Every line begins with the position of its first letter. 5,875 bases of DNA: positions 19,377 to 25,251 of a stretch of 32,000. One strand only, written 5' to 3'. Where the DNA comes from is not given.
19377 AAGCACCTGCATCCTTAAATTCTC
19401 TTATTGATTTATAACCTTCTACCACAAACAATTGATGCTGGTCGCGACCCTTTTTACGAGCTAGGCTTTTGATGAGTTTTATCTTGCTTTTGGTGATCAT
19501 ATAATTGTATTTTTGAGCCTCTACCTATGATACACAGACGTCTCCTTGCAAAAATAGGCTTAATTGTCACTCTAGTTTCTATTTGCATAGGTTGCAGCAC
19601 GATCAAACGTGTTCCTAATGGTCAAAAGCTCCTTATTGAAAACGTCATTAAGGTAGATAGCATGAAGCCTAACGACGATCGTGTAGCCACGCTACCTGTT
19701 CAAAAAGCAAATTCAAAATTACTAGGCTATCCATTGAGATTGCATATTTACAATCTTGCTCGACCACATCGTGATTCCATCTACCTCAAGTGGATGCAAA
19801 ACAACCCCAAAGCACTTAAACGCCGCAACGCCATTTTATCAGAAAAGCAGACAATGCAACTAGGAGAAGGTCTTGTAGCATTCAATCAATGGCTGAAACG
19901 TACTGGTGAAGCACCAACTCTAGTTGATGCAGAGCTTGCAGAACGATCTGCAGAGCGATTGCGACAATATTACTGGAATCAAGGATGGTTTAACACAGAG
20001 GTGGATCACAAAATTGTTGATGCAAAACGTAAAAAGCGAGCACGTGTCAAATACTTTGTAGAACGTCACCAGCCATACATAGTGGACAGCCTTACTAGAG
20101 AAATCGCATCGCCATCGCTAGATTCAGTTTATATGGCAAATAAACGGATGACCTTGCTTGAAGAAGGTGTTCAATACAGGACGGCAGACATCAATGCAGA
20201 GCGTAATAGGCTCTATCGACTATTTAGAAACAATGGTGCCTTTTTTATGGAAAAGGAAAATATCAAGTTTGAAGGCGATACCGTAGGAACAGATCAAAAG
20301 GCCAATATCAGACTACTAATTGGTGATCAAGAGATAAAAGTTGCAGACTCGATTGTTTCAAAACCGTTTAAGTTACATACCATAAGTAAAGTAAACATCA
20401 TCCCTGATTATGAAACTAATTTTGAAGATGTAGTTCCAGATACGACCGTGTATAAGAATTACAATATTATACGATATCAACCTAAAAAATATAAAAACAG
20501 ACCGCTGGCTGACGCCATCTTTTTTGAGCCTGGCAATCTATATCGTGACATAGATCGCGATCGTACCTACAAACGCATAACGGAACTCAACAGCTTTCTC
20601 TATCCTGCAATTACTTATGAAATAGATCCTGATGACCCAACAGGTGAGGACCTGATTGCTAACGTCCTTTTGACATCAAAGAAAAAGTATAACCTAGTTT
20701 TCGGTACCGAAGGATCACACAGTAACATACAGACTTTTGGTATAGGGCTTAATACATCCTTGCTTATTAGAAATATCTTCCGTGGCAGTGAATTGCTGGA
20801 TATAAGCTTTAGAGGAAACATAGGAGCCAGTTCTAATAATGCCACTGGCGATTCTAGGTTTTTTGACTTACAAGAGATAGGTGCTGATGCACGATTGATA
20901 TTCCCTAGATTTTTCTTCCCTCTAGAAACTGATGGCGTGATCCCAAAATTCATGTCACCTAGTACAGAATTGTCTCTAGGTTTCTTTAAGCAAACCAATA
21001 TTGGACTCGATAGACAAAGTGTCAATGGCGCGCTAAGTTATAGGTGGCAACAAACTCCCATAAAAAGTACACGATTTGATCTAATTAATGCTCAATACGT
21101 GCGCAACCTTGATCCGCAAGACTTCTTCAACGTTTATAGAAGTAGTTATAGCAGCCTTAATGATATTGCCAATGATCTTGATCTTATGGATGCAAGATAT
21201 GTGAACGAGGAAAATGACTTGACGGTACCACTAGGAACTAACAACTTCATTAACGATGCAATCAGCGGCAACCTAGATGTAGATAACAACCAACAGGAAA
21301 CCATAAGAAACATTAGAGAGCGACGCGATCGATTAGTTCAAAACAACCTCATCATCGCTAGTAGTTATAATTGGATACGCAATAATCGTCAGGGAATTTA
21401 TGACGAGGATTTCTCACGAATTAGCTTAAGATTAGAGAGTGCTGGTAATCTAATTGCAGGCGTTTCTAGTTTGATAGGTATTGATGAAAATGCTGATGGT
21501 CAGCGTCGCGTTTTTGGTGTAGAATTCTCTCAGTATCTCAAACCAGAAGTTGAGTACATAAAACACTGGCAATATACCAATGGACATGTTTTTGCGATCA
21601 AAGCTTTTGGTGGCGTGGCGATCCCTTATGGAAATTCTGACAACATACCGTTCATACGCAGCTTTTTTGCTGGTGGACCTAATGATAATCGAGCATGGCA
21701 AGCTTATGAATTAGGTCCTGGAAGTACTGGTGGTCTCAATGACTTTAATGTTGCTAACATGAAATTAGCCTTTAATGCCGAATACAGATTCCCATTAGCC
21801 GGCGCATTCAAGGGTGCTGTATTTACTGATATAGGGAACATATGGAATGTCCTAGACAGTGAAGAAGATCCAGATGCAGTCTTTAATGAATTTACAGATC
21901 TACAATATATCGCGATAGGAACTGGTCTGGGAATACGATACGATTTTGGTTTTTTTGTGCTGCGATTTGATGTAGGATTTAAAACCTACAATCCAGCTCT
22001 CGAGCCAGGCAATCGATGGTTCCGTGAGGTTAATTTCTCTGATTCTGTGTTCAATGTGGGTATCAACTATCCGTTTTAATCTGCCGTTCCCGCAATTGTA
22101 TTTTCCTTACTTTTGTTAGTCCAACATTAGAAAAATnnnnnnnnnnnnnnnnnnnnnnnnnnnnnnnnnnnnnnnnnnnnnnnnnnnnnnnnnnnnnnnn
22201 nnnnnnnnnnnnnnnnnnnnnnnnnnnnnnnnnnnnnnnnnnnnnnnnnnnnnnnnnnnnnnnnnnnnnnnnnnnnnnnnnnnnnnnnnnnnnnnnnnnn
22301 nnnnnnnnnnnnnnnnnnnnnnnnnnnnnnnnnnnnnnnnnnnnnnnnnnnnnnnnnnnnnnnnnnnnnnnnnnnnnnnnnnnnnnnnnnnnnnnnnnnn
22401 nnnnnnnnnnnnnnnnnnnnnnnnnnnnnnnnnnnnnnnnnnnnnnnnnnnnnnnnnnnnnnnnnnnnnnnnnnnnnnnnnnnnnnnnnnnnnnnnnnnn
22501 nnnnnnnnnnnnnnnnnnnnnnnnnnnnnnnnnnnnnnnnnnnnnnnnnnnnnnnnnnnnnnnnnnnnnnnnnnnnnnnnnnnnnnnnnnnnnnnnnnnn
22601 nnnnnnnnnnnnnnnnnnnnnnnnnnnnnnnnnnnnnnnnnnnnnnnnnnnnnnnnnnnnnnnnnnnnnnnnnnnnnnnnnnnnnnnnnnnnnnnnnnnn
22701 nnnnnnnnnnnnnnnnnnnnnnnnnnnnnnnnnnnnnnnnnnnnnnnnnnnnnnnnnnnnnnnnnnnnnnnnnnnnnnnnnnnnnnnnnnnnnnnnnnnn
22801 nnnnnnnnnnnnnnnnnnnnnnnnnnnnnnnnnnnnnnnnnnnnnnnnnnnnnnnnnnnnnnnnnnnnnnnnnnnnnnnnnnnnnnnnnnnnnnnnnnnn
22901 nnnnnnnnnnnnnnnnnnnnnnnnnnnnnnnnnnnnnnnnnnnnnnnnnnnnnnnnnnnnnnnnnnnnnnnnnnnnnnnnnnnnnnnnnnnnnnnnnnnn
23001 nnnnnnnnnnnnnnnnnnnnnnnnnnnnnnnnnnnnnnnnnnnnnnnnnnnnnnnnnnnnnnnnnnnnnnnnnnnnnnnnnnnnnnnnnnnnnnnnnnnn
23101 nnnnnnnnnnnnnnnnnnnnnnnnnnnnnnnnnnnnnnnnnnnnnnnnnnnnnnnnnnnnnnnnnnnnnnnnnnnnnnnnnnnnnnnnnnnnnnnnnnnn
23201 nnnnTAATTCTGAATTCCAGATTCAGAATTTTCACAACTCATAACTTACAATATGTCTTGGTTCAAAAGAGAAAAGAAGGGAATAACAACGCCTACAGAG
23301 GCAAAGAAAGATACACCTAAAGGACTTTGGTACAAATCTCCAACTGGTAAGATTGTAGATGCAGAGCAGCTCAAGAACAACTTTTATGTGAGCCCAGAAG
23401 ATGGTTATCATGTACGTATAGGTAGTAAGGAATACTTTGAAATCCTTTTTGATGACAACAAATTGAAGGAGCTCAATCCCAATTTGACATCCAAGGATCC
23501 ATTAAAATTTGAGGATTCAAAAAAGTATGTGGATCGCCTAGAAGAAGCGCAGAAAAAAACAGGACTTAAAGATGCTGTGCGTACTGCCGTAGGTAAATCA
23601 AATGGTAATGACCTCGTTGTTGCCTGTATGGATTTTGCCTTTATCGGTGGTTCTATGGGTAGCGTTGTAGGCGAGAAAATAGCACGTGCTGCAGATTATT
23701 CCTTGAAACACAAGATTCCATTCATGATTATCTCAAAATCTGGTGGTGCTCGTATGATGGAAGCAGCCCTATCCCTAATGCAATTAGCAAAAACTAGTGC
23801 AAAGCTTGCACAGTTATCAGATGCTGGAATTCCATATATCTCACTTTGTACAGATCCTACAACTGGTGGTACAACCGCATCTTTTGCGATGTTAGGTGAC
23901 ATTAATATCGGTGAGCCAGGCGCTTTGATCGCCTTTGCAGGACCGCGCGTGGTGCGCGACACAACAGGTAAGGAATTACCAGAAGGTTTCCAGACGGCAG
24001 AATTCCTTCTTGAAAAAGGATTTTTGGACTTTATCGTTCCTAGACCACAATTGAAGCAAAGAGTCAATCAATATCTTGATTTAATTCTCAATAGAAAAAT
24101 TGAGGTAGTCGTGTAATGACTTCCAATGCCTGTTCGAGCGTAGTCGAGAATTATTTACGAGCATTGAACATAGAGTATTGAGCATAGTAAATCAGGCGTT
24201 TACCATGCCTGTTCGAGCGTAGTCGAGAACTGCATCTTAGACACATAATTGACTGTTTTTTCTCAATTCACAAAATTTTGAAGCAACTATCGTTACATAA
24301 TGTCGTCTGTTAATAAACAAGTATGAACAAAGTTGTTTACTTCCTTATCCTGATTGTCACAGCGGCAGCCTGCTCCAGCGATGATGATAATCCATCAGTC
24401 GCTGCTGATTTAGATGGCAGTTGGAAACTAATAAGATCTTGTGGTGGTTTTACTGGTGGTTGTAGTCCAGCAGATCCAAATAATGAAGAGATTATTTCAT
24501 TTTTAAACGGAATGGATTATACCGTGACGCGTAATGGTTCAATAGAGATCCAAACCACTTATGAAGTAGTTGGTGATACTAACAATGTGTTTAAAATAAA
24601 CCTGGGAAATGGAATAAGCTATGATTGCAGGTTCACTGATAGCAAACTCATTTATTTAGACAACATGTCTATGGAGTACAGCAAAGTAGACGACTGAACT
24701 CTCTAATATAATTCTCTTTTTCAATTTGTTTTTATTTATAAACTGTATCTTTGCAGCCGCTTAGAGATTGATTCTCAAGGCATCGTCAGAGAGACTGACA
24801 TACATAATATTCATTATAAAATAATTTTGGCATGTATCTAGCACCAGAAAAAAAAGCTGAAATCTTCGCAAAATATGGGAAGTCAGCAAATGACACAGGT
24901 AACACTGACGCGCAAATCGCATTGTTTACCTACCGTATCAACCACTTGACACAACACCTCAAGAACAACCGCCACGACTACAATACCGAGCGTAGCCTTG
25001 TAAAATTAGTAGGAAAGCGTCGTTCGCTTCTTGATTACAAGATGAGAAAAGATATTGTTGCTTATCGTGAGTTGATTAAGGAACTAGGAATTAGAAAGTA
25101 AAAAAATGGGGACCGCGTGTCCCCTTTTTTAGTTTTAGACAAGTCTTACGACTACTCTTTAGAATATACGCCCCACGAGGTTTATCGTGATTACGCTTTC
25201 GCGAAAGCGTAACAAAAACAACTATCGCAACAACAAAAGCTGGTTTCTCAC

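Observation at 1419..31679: High-copy 16-bp perfect palindrome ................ (about 1 per 3.5 kb)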

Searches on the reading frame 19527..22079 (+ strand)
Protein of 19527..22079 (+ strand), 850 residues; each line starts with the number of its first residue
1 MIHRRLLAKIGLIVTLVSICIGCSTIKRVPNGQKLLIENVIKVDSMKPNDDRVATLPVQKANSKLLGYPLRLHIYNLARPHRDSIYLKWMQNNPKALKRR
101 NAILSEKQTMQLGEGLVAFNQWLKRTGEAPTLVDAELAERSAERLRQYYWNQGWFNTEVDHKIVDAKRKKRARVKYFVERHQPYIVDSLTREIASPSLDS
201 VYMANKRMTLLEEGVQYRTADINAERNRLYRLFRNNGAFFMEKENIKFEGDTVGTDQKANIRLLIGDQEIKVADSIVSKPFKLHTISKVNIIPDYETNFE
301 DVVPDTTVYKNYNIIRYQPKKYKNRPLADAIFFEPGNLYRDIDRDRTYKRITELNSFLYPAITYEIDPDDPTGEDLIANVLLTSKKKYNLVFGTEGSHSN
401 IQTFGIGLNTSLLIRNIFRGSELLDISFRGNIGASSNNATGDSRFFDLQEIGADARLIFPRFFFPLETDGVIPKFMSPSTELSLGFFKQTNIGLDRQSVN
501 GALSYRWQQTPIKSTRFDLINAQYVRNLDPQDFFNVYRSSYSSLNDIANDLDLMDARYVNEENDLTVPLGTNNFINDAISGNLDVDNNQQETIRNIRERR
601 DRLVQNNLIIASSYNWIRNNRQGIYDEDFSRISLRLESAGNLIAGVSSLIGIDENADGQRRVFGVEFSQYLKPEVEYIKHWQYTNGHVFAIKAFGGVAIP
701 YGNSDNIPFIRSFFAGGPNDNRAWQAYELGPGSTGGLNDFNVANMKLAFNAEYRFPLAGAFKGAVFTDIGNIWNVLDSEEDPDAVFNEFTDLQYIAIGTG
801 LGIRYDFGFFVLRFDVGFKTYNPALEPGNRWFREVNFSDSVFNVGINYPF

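Call 6: search_protein_families(library=ncbifam, proteins=[window:19527-22079:+], max_evalue=0.00001)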
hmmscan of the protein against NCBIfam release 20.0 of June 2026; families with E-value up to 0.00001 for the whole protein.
window:19527-22079:+ (850 aa): 2 families
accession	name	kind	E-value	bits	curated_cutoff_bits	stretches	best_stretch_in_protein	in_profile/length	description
NF052279.1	lipo_TamL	exception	1.3e-228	761.2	400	1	14-850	2-747/747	translocation and assembly module lipoprotein TamL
TIGR03303.1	OM_YaeT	equivalog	5.2e-21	74.7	297.15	1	665-818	567-720/741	outer membrane protein assembly factor BamA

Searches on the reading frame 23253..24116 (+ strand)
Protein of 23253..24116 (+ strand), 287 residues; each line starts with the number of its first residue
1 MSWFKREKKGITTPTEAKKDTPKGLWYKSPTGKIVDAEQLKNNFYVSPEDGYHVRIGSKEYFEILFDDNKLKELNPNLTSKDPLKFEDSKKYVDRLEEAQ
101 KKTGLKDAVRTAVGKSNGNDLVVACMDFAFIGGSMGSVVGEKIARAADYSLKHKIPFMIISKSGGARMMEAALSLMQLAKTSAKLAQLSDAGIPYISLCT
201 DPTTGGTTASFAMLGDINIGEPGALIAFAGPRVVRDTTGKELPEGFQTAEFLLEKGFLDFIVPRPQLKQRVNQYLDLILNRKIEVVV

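Call 7: search_protein_families(library=ncbifam, proteins=[window:23253-24116:+], max_evalue=0.00001)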
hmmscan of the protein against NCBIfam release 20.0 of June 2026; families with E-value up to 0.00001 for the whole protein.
window:23253-24116:+ (287 aa): 4 families
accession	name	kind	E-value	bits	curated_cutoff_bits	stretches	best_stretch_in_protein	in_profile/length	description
TIGR00515.1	accD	equivalog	4.9e-102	341.1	317.45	1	1-280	1-281/285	acetyl-CoA carboxylase, carboxyltransferase subunit beta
TIGR01117.1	mmdA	subfamily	8.4e-17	61.1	998.8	1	57-242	32-204/512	methylmalonyl-CoA decarboxylase subunit alpha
TIGR03133.1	malonate_beta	equivalog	2.9e-14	53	278.15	1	96-241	36-186/274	biotin-independent malonate decarboxylase subunit beta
NF005530.0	PRK07189.1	equivalog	9.3e-13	47.9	228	1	102-241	52-196/303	biotin-independent malonate decarboxylase subunit beta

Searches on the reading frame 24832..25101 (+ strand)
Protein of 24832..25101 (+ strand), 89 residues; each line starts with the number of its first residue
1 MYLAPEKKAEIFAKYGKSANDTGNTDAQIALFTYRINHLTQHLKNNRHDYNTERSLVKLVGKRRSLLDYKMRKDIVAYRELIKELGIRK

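Call 7: search_protein_families(library=ncbifam, proteins=[window:24832-25101:+], max_evalue=0.00001)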
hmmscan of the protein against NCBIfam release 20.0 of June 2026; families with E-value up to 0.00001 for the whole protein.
window:24832-25101:+ (89 aa): 1 family
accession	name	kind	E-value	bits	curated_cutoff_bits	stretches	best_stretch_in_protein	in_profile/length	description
TIGR00952.1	S15_bact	equivalog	8.8e-30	102.9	63.65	1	6-89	3-86/86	30S ribosomal protein S15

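Call 18: find_encoding_contigs(protein=window:24832-25101:+, flank=10000, max_places=10)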
Protein window:24832-25101:+ (89 aa): no gene with exactly this product is on record in the collection.
